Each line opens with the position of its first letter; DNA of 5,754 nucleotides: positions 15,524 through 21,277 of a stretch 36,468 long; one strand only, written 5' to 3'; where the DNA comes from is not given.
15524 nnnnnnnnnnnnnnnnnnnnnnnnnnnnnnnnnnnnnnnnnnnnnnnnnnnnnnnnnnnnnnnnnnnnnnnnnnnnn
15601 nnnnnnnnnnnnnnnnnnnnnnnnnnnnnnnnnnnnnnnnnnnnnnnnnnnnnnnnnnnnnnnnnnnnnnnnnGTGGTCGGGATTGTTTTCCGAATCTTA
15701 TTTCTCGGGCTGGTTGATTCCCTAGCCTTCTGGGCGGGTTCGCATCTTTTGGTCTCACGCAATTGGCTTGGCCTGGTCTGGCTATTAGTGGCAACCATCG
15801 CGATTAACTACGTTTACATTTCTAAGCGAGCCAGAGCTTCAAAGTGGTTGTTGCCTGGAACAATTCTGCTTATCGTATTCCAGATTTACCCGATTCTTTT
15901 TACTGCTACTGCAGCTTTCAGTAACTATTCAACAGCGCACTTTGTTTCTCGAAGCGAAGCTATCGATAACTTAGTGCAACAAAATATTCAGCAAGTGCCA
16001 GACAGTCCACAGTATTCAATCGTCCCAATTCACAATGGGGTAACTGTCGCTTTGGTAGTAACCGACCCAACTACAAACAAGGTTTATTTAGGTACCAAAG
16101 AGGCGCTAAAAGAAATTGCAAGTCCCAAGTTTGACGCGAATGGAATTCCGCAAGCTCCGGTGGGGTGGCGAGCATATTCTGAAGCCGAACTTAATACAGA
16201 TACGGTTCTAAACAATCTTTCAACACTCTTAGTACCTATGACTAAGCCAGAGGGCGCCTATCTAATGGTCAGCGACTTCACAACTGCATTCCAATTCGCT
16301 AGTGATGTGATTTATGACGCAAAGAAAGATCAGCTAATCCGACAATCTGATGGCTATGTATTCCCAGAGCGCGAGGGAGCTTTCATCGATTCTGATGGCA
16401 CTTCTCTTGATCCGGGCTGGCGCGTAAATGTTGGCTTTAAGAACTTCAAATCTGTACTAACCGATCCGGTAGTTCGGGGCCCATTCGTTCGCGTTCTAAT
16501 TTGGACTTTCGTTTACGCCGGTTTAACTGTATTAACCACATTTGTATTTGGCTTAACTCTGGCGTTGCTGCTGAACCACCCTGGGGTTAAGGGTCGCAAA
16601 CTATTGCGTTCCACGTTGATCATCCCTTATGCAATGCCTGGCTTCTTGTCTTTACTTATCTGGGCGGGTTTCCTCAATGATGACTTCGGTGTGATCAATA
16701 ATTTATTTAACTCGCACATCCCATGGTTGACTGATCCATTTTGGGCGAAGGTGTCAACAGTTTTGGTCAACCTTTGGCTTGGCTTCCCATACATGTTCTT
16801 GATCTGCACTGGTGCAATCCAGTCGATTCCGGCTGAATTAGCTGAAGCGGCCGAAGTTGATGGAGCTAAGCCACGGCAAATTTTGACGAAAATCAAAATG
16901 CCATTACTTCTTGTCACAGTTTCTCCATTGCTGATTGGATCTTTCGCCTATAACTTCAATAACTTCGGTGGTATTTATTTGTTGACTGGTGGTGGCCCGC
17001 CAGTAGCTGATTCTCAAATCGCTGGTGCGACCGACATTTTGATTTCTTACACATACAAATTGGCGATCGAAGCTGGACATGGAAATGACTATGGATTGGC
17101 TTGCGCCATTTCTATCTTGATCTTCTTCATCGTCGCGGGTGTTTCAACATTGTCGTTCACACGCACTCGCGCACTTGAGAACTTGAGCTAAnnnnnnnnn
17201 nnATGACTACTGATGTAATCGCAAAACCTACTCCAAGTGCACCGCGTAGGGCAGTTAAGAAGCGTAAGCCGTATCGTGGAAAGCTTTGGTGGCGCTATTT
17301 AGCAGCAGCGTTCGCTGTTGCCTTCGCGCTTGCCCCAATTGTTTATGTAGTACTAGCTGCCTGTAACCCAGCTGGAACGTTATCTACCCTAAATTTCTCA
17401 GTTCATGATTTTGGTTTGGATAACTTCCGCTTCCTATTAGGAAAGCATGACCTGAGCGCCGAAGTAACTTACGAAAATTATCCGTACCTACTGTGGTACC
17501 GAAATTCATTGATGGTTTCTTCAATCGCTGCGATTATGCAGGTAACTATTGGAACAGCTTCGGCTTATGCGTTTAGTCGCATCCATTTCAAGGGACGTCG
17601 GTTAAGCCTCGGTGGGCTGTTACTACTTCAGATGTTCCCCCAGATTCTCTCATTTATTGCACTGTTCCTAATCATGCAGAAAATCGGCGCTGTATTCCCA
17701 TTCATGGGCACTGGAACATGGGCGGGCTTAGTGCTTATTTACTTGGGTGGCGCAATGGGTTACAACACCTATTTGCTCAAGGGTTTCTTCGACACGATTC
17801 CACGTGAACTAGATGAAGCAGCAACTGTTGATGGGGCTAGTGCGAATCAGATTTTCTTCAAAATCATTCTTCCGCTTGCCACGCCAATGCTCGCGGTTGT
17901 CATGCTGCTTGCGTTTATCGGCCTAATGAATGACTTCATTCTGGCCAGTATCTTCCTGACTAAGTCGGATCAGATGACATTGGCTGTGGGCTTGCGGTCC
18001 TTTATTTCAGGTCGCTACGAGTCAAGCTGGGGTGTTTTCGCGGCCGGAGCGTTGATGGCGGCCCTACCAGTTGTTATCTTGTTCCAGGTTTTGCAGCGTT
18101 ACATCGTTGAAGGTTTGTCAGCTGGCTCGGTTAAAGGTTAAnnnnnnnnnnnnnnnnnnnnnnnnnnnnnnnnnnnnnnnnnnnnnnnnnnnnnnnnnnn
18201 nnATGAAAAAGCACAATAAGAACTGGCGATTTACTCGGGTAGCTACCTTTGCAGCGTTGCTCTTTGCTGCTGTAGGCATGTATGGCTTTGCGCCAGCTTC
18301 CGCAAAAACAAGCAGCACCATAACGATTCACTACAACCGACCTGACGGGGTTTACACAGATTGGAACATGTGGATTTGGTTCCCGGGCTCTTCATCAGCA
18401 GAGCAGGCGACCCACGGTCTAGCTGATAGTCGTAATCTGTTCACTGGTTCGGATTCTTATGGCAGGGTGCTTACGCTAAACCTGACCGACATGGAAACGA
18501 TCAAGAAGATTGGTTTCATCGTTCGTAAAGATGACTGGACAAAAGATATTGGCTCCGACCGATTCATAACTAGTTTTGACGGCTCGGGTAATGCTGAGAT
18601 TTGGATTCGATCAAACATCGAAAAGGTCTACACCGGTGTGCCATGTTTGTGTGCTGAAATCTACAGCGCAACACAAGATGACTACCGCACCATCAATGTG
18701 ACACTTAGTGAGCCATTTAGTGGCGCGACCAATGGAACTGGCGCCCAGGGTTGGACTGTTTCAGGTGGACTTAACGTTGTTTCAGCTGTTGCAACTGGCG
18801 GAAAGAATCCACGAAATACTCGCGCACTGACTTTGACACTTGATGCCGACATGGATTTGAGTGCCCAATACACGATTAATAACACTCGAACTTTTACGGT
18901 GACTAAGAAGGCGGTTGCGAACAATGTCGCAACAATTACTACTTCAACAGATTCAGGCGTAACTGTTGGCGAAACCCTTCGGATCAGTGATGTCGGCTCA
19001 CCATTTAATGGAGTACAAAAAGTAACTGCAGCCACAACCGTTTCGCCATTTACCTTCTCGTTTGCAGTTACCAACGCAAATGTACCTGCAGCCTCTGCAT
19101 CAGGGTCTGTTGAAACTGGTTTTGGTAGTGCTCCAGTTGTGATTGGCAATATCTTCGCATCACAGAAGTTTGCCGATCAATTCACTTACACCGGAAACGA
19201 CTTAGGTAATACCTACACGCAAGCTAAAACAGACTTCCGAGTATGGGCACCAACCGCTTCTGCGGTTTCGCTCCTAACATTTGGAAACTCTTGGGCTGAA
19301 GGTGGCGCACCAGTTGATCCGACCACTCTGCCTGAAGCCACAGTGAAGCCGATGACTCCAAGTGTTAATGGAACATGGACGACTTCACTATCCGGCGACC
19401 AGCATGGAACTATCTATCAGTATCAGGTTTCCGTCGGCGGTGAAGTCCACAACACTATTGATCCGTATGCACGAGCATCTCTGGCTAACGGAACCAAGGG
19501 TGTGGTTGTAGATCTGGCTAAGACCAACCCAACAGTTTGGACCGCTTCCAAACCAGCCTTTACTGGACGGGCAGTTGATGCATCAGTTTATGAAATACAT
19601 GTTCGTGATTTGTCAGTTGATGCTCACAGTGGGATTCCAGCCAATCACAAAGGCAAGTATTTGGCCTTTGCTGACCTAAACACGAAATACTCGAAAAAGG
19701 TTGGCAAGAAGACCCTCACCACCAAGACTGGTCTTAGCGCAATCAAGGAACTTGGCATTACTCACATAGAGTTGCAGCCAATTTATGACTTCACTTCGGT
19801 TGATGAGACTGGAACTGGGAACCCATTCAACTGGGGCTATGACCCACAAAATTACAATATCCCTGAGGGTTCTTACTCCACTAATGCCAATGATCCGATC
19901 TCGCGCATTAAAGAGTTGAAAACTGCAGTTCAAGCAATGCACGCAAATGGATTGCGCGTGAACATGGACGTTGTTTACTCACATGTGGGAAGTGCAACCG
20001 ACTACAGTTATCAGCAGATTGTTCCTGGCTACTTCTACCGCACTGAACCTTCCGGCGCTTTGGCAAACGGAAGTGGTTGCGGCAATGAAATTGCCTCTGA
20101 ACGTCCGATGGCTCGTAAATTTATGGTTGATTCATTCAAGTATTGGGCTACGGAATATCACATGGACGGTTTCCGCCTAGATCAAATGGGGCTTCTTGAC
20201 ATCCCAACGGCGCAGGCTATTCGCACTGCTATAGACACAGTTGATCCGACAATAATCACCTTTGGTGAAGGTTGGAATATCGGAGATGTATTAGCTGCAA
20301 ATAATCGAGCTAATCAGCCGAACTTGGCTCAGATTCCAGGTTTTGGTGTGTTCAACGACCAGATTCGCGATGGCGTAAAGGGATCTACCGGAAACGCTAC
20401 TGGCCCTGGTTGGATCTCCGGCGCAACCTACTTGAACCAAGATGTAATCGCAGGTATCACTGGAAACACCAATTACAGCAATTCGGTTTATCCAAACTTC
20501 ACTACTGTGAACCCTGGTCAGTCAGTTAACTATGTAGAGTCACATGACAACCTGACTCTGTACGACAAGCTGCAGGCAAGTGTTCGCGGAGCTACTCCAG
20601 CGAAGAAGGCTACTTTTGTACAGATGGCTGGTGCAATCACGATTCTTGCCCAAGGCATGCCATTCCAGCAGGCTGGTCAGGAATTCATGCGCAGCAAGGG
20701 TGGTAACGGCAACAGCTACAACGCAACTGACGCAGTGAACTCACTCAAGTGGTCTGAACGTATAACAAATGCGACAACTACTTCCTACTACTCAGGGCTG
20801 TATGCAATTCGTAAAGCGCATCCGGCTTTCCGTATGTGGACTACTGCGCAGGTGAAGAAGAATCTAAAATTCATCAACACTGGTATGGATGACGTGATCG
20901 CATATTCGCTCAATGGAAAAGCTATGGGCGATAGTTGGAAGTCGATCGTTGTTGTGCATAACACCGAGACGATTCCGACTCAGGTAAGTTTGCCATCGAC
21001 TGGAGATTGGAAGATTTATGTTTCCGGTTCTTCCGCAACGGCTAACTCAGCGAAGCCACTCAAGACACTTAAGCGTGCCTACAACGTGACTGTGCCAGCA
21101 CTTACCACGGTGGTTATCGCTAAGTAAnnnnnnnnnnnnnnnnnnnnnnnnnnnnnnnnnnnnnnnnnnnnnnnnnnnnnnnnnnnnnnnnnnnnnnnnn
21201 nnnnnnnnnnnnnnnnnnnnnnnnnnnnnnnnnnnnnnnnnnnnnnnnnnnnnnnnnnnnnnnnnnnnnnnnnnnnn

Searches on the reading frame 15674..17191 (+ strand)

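Call 7: search_protein_families(library=pfam, proteins=[window:15674-17191:+], max_evalue=0.001)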
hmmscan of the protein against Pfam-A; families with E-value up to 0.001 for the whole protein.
window:15674-17191:+ (505 aa): 2 families
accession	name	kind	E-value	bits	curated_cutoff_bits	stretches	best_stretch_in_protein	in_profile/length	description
PF00528.27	BPD_transp_1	-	9.7e-20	71.5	26.4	1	291-492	3-171/184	Binding-protein-dependent transport system inner membrane component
PF16296.10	TM_PBP2_N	-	1.1e-19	70.6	31.4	1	64-143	1-83/83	N-terminal of TM subunit in PBP-dependent ABC transporters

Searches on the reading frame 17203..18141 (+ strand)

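Call 7: search_protein_families(library=pfam, proteins=[window:17203-18141:+], max_evalue=0.001)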
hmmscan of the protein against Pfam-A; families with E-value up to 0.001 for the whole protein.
window:17203-18141:+ (312 aa): 1 family
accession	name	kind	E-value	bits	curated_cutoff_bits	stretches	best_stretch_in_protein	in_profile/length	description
PF00528.27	BPD_transp_1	-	5.1e-23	82.2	26.4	1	114-302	2-179/184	Binding-protein-dependent transport system inner membrane component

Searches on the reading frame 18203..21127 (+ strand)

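Call 7: search_protein_families(library=pfam, proteins=[window:18203-21127:+], max_evalue=0.001)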
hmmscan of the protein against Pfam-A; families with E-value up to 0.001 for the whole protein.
window:18203-21127:+ (974 aa): 5 families
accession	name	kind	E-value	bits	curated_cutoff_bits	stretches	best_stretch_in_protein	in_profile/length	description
PF03714.20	PUD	-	4e-20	72.9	25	1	39-144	1-97/97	Bacterial pullanase-associated domain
PF21653.3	pulA_all-beta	-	1.3e-17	63.5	26.7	1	884-943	1-59/60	Pullulanase, all-beta domain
PF11852.14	Pullul_strch_C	-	1.4e-11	44.7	29.7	1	857-972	40-162/165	Alpha-1,6-glucosidases, pullulanase-type, C-terminal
PF00128.31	Alpha-amylase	-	3e-11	43.7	22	1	511-601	25-98/446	Alpha amylase, catalytic domain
PF02922.24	CBM_48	-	1.9e-10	41.3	22.4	1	334-423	2-83/83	Carbohydrate-binding module 48 (Isoamylase N-terminal domain)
